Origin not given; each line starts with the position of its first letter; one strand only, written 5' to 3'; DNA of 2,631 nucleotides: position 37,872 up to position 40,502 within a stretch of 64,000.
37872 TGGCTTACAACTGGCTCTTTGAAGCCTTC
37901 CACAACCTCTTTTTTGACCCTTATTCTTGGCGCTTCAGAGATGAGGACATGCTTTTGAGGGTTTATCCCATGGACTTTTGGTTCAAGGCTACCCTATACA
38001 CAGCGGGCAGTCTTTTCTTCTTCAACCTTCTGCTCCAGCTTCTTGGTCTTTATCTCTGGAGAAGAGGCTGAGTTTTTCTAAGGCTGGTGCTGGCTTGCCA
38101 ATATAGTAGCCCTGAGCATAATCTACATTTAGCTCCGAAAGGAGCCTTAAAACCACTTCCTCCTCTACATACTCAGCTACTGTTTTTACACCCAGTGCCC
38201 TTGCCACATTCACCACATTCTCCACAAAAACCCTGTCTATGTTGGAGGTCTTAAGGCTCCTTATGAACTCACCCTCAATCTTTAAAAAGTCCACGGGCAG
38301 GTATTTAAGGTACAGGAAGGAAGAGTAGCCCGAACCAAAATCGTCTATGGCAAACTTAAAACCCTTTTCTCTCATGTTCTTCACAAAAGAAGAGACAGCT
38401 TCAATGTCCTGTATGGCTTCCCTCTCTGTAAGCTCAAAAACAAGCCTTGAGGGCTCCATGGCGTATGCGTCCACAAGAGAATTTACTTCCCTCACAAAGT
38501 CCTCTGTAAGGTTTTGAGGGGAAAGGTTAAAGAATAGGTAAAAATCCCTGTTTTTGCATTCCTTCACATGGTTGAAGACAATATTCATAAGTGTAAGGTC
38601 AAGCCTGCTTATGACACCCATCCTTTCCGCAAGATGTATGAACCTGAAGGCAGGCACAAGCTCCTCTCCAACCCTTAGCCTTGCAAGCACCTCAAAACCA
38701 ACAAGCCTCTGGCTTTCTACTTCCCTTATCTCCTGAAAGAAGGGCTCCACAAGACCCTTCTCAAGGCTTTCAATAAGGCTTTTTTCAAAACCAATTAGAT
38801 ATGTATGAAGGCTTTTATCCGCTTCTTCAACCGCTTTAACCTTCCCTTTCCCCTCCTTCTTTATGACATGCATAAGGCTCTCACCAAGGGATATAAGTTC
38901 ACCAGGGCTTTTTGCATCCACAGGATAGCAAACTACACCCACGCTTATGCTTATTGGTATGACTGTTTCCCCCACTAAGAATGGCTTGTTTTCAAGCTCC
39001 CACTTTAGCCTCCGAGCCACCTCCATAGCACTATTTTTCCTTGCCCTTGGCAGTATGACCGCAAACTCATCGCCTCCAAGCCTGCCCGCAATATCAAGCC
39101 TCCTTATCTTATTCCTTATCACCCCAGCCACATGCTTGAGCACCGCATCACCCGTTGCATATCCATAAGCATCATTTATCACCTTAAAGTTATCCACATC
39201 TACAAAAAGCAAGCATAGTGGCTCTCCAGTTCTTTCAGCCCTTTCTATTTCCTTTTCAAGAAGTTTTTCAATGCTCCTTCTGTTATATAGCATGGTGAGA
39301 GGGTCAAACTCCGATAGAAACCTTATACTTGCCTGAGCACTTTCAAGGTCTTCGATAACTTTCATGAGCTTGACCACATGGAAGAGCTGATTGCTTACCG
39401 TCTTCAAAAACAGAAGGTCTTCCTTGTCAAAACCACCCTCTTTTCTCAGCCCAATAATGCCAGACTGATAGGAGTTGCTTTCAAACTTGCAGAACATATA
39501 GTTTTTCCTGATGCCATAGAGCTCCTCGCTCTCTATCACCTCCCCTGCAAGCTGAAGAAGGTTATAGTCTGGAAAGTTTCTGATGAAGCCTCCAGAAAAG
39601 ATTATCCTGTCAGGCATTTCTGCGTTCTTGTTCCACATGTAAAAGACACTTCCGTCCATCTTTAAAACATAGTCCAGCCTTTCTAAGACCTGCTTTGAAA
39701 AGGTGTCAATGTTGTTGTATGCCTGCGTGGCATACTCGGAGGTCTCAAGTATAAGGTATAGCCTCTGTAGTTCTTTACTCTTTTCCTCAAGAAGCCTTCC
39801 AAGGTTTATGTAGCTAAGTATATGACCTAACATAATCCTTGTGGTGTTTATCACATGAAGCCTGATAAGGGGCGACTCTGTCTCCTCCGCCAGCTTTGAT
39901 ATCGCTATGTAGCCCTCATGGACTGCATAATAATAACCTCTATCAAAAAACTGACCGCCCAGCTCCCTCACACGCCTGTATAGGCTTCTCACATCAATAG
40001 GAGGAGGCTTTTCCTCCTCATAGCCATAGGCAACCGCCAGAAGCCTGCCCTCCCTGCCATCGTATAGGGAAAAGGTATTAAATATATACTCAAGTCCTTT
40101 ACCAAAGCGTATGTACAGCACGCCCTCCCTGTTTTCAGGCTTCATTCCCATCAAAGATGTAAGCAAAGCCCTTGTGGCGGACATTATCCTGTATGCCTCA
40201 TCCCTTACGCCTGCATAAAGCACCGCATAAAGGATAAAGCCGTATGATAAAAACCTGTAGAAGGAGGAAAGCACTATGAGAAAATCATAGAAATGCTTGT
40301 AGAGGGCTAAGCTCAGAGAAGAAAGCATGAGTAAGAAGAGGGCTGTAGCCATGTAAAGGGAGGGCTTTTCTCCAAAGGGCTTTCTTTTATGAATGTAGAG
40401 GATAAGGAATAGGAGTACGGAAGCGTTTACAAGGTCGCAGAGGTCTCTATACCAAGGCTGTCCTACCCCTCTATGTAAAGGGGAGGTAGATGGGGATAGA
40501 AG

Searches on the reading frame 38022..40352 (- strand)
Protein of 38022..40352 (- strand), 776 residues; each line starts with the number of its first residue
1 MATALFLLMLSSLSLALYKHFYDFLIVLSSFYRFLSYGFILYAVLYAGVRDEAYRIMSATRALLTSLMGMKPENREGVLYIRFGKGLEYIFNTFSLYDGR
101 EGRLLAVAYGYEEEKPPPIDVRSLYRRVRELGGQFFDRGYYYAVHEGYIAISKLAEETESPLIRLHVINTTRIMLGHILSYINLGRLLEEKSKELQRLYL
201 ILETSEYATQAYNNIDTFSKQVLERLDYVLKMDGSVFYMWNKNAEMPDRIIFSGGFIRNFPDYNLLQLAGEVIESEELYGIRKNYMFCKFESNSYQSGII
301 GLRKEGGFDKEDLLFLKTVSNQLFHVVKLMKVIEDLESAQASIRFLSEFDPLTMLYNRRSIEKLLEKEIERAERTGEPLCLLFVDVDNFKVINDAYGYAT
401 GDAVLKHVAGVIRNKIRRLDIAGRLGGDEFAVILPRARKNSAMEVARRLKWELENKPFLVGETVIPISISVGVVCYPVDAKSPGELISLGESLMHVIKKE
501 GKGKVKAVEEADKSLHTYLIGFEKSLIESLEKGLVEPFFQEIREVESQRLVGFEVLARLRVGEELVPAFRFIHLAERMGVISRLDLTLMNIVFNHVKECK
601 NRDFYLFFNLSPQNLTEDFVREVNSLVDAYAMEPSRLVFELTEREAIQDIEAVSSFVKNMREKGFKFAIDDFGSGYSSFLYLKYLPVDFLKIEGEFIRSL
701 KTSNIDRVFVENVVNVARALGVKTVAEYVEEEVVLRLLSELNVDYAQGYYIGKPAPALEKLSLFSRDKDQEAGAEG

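Call 29: search_protein_families(library=pfam, proteins=[window:38022-40352:-], max_evalue=0.00001)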
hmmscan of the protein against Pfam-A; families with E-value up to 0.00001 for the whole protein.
window:38022-40352:- (776 aa): 2 families
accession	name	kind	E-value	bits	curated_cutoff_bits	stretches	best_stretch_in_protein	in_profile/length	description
PF00563.25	EAL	-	1.4e-59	201.8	31.3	1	526-754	4-236/236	EAL domain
PF00990.26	GGDEF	-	2.2e-40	138.5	23.8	1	348-503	2-160/161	Diguanylate cyclase, GGDEF domain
